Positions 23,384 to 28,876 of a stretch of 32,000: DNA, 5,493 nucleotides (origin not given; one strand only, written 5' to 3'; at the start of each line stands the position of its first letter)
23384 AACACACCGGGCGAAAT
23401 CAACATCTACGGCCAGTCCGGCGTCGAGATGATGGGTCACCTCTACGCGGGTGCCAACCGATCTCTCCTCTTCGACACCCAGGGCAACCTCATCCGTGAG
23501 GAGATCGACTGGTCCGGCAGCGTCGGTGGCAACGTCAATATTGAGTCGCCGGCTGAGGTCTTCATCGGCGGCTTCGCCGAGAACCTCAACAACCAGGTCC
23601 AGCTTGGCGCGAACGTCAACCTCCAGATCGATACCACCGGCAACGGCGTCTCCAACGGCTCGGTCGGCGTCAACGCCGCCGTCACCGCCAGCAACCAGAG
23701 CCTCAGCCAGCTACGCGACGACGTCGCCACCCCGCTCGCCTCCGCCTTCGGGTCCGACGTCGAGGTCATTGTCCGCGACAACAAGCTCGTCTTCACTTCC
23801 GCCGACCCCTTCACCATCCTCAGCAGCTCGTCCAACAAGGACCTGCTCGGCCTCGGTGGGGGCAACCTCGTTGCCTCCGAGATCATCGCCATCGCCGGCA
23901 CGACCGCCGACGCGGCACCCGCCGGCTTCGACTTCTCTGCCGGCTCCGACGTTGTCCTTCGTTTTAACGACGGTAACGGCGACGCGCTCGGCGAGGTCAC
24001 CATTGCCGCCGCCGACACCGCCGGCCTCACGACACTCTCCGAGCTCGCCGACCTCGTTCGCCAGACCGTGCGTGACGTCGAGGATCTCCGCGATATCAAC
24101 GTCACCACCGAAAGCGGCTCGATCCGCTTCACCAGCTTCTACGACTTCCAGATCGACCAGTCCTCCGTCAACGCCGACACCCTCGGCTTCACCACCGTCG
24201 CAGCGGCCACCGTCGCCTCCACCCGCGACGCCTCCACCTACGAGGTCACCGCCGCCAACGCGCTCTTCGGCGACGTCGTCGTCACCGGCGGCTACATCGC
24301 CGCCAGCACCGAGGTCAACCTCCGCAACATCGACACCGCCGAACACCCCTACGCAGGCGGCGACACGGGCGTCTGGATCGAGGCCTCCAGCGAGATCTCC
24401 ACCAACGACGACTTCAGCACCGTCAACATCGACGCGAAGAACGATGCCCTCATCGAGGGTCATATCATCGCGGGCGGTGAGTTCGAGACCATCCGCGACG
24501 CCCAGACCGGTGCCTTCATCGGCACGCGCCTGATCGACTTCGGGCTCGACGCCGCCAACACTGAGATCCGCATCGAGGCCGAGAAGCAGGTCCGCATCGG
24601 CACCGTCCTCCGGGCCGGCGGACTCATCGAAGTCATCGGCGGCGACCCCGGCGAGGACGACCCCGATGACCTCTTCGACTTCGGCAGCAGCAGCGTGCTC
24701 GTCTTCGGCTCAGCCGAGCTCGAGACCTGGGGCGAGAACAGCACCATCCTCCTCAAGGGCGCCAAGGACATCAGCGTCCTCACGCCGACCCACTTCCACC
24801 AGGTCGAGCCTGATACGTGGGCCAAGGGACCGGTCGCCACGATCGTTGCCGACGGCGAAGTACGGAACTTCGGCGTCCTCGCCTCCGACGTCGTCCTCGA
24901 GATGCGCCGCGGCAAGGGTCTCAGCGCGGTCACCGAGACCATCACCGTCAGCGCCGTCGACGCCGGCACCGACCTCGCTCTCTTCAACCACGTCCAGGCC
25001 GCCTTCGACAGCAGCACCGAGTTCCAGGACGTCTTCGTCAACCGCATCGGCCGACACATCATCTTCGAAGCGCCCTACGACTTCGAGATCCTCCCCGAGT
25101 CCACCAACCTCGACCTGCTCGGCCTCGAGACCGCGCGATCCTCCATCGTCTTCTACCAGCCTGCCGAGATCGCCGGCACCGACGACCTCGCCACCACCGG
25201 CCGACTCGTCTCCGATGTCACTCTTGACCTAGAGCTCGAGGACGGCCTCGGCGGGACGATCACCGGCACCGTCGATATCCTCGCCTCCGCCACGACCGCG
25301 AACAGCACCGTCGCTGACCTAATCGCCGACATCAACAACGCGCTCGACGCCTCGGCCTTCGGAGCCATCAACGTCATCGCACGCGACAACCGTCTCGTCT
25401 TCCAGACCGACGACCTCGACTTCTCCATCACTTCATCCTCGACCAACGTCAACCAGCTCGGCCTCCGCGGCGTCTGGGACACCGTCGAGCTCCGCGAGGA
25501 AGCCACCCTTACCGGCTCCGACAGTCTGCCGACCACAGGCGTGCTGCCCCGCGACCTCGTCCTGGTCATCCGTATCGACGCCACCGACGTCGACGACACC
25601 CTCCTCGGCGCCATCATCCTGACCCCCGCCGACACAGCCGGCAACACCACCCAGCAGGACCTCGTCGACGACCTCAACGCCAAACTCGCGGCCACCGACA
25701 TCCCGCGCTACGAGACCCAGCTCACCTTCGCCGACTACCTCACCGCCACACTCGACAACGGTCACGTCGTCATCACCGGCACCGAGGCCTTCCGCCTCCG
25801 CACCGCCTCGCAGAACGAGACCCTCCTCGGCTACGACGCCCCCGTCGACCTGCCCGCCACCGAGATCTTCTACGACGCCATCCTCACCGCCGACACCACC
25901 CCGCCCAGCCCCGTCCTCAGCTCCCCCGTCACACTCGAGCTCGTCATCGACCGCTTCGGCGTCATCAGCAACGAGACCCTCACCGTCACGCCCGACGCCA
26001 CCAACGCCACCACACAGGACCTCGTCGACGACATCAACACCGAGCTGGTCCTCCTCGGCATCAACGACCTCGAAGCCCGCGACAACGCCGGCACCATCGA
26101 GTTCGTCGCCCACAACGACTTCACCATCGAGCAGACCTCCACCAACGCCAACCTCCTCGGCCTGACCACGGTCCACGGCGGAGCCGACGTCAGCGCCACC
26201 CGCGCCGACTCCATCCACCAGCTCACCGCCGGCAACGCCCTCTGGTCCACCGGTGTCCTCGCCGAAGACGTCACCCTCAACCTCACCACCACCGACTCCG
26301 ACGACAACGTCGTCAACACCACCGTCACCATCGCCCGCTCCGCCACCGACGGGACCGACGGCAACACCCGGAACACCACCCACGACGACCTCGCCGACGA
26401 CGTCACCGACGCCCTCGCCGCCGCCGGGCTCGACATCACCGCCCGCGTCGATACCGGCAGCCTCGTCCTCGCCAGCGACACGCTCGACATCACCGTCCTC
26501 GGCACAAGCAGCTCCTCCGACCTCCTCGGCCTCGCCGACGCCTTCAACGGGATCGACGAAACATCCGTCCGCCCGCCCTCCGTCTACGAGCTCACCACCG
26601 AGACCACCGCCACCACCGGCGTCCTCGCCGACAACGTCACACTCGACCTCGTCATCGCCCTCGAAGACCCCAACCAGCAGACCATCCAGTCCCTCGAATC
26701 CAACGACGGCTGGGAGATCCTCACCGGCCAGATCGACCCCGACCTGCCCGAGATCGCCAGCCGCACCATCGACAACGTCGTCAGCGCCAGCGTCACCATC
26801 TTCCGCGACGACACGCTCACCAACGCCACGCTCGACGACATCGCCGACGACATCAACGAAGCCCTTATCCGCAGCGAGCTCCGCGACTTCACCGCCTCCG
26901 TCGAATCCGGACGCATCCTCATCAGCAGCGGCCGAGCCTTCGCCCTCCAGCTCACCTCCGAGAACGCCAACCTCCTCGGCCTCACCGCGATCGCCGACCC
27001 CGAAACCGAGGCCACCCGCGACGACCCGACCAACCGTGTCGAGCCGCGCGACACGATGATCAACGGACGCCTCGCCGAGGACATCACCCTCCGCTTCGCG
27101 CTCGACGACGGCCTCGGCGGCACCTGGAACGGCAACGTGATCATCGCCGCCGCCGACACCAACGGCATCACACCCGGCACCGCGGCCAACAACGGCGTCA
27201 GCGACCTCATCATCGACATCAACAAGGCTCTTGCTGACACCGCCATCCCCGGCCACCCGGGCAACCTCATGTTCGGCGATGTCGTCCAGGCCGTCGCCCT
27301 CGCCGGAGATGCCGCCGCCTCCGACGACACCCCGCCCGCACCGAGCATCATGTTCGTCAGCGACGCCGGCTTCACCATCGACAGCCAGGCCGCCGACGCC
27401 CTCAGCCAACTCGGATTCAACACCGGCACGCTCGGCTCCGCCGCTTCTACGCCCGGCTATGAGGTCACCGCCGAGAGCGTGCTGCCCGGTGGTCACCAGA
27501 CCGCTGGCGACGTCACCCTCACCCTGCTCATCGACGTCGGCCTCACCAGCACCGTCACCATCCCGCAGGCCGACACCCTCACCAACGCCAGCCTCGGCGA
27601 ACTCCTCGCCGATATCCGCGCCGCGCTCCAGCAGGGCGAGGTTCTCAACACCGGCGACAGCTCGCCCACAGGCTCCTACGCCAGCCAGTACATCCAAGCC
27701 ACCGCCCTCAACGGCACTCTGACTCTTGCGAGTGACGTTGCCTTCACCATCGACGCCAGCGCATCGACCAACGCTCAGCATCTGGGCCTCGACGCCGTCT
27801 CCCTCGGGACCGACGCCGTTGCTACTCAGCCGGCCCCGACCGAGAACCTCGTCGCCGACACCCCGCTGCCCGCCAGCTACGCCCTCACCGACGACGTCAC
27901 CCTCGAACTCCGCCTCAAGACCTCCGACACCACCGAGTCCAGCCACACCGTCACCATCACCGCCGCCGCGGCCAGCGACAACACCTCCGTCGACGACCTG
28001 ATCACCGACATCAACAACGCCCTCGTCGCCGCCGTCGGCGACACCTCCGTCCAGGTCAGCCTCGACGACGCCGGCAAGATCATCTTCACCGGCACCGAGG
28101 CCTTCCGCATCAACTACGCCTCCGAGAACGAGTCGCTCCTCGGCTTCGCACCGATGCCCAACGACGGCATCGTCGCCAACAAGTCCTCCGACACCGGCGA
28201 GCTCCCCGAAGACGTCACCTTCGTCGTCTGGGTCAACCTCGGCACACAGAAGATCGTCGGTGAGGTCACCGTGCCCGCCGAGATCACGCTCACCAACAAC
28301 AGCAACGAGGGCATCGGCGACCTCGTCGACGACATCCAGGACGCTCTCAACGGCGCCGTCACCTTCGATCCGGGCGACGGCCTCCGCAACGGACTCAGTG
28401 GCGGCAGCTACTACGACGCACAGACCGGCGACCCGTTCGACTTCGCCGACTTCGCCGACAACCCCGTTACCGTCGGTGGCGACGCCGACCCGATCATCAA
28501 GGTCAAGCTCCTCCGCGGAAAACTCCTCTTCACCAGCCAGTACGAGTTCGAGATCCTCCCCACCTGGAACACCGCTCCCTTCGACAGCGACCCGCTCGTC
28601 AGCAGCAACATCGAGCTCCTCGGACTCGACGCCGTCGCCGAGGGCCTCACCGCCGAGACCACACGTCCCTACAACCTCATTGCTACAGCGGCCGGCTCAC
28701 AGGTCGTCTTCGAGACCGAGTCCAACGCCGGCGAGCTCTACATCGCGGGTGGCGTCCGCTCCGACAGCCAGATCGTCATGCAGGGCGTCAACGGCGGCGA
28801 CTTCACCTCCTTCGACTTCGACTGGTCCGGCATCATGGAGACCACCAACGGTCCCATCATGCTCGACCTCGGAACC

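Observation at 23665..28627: Twelve tandem copies of an unrecognised ~110-160 aa domain ending in '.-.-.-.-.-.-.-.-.'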

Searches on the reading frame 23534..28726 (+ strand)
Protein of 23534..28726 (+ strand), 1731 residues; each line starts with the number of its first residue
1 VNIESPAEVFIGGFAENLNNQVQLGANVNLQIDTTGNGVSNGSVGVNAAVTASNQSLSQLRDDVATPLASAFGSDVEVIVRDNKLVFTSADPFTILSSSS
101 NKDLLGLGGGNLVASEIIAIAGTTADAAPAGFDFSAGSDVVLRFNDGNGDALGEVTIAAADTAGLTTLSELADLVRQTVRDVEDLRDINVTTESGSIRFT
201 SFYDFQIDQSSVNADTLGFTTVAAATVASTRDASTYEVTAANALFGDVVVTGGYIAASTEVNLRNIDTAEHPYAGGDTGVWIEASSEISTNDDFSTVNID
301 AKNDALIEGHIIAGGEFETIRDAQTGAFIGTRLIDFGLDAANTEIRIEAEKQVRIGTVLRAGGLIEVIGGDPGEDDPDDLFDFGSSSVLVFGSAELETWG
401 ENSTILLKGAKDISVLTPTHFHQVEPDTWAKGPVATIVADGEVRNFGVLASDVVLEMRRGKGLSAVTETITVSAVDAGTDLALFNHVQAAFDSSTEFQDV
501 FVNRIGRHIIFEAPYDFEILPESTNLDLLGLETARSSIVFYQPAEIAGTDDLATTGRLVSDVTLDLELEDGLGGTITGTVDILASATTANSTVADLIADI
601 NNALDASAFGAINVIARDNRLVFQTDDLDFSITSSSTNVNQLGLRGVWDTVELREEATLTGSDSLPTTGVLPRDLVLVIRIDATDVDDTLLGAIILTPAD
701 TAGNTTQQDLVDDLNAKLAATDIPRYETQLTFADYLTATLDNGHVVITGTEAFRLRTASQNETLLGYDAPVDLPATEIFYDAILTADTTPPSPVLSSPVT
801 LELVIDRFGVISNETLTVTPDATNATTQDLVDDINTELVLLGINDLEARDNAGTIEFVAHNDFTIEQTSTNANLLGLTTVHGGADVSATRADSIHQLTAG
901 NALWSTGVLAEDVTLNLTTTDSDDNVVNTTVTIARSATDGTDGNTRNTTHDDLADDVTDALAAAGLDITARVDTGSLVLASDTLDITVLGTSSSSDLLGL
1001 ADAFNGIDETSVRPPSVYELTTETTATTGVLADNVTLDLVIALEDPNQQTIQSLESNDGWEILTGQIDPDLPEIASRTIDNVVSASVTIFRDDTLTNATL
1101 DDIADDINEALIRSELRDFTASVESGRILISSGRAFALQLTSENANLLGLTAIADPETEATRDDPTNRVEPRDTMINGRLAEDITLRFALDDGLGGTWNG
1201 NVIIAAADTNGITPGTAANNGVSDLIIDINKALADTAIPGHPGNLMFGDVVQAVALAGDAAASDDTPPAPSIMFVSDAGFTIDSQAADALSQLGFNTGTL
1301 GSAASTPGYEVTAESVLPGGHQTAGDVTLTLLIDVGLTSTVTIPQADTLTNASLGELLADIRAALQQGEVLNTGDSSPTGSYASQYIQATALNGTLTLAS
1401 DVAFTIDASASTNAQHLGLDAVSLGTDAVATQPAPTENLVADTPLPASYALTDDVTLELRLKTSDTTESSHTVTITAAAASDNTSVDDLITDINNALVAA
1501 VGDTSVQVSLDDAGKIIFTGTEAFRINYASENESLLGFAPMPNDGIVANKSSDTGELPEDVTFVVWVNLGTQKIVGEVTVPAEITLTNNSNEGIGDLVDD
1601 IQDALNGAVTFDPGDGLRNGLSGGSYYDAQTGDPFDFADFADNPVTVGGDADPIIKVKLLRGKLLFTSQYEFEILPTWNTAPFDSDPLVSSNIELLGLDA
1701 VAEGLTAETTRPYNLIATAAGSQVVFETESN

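Call 5: search_protein_families(library=pfam, proteins=[window:23534-28726:+], max_evalue=1)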
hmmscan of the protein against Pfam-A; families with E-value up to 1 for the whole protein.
window:23534-28726:+ (1731 aa): 0 families

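Call 6: search_protein_families(library=ncbifam, proteins=[window:23534-28726:+], max_evalue=1)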
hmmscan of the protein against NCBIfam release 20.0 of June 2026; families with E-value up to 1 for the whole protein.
window:23534-28726:+ (1731 aa): 1 family
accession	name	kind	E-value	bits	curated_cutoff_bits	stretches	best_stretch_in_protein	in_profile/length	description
NF000138.1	AAC_6p_Iz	exception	0.03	14.5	320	1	118-249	2-126/153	aminoglycoside N-acetyltransferase AAC(6')-Iz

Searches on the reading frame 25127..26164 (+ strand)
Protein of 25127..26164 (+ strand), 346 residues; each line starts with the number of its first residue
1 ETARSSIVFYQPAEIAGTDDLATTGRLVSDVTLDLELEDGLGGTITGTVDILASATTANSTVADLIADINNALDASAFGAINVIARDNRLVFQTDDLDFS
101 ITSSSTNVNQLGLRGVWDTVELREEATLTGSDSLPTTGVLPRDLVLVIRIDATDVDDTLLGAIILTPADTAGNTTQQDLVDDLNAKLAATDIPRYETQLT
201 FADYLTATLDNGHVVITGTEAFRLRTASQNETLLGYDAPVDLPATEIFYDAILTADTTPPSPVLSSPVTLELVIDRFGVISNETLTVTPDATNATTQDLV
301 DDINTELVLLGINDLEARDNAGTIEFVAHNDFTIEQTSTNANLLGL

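Call 38: find_related_loci(query=window:25127-26164:+, collection=genome_contigs, flank=10000)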
Query window:25127-26164:+ (346 aa) in genome_contigs; peptide patterns used: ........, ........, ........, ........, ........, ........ (x = any residue, [..] = any of these).
116 stretches matched a pattern; 1 encode a relative of the query (tblastn E <= 1e-3); 1 distinct loci.
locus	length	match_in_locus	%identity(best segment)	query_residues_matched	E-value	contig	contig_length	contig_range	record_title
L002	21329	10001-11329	71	1-346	9e-158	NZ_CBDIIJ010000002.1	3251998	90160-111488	MAG: Mucisphaera sp. isolate e74750a0-4925-4113-9a6d-5b4dc61a6ea5 contig_2, whole genome shotgun sequence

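Call 65: search_protein_families(library=pfam, proteins=[L002:17168-21328:+], max_evalue=0.01)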
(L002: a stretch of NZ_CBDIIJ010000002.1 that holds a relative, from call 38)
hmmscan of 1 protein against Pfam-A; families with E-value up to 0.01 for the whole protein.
L002:17168-21328:+ (1387 aa): 0 families
